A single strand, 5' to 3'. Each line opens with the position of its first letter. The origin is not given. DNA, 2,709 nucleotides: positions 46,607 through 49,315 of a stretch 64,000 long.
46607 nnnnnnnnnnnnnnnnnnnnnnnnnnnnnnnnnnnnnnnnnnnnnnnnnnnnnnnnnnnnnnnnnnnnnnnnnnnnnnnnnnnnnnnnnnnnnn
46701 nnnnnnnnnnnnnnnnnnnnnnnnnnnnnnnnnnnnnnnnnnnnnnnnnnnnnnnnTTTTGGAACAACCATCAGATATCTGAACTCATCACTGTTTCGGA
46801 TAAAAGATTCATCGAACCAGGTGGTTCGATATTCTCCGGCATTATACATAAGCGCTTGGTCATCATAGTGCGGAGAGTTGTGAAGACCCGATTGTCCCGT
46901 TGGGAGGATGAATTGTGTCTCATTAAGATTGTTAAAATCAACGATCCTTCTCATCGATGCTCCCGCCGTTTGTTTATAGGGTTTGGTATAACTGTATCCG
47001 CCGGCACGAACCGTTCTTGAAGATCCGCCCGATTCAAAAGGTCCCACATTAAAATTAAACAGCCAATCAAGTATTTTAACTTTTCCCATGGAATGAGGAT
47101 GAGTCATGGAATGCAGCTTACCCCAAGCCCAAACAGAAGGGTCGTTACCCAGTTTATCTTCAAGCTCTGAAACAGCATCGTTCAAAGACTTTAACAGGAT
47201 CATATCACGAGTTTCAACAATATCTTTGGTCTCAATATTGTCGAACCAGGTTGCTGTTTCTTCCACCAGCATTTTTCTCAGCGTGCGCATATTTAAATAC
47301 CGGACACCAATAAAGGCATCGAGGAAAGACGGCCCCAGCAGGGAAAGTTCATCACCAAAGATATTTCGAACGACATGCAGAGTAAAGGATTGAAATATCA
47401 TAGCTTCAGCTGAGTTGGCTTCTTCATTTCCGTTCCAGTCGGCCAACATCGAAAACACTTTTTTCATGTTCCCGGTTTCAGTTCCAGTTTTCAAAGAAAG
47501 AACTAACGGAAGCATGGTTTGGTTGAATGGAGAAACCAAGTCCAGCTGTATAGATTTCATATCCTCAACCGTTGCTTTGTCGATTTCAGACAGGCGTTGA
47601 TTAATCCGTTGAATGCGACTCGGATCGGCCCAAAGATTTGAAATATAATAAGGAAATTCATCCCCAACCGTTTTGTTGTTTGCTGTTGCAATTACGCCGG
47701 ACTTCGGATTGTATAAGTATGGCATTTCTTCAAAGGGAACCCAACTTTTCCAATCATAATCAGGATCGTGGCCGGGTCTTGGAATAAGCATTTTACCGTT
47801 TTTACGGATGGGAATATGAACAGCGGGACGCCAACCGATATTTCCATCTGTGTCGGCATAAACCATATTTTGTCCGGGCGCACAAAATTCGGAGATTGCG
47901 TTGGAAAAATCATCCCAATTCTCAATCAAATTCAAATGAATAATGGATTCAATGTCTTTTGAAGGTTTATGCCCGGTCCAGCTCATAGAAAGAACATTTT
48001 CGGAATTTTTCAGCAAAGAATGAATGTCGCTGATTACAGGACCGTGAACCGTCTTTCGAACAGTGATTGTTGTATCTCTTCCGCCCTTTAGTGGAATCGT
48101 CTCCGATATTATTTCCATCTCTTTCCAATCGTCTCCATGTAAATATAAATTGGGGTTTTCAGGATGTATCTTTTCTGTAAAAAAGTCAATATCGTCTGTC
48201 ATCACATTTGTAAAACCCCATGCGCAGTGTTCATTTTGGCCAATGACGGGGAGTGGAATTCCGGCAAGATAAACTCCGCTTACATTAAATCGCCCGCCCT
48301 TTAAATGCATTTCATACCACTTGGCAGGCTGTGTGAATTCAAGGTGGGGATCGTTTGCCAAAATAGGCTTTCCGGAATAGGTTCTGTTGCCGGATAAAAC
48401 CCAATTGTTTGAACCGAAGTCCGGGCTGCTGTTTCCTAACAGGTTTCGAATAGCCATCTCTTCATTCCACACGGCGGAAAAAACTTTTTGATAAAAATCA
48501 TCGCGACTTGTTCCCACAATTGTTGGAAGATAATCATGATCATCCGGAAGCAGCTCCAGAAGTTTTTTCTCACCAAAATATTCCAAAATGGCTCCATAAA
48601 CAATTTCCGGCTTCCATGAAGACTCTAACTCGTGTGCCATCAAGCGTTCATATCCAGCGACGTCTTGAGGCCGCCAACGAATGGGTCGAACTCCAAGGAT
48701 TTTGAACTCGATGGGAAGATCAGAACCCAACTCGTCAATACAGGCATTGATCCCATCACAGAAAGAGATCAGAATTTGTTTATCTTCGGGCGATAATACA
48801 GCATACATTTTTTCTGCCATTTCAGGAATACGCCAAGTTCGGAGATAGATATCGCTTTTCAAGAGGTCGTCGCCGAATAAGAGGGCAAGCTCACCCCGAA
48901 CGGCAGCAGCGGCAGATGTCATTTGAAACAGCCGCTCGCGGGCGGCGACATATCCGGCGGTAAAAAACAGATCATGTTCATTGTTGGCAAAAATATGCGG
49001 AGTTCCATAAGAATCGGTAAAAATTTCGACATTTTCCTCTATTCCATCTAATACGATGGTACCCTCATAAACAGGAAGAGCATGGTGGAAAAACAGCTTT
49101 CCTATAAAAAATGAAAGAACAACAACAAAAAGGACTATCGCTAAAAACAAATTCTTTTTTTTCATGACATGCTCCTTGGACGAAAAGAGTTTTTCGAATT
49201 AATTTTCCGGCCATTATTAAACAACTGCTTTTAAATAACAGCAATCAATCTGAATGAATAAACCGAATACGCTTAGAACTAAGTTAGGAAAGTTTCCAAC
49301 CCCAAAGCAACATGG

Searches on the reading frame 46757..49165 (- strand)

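Call 78: search_protein_families(library=pfam, max_evalue=0.00001, proteins=[window:46757-49165:-])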
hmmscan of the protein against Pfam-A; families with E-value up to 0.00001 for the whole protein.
window:46757-49165:- (803 aa): 1 family
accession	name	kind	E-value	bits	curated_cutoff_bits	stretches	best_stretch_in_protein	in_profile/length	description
PF01804.23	Penicil_amidase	-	2.1e-219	731.4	21.3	1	45-788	1-672/675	Penicillin amidase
